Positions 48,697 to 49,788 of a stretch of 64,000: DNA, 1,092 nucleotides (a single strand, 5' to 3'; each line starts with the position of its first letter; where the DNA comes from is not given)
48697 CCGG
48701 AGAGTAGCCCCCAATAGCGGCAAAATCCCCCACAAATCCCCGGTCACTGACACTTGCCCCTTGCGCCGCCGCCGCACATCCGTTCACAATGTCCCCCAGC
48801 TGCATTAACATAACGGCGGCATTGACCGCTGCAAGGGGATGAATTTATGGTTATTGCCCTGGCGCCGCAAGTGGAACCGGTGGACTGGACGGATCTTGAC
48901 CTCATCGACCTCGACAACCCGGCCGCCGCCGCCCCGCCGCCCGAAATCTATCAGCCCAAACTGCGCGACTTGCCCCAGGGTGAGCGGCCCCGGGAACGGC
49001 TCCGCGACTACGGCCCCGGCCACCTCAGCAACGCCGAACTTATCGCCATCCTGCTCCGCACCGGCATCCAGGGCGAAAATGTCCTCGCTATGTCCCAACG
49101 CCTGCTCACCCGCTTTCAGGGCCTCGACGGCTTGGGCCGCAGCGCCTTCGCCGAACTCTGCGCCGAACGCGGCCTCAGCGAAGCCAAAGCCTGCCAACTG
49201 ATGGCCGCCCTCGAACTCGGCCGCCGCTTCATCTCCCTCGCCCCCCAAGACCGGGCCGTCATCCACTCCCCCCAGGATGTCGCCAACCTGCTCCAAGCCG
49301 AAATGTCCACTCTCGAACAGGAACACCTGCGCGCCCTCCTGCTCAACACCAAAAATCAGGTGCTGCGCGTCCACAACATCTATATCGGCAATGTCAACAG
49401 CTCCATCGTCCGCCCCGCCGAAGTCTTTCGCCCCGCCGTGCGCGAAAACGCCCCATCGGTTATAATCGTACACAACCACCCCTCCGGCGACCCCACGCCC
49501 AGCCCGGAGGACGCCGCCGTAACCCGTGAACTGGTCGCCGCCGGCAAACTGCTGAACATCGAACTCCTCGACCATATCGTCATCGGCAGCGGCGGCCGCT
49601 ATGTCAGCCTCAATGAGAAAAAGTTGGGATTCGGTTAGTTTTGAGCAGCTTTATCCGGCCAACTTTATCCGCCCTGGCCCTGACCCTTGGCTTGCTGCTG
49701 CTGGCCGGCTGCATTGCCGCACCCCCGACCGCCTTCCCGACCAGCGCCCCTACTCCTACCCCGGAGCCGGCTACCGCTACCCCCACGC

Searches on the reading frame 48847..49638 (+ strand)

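Call 9: search_protein_families(library=pfam, proteins=[window:48847-49638:+], max_evalue=1)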
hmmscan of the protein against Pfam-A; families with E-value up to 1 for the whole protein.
window:48847-49638:+ (263 aa): 3 families
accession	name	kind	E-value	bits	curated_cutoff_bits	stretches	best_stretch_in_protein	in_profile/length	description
PF04002.20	RadC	-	3.8e-43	146.7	22.1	1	139-259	1-120/121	RadC-like JAB domain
PF20582.4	UPF0758_N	-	1.2e-24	86.7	27.1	1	40-116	2-77/77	UPF0758 N-terminal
PF14464.11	Prok-JAB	-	0.00014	22.1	25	1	148-237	8-95/114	Prokaryotic homologs of the JAB domain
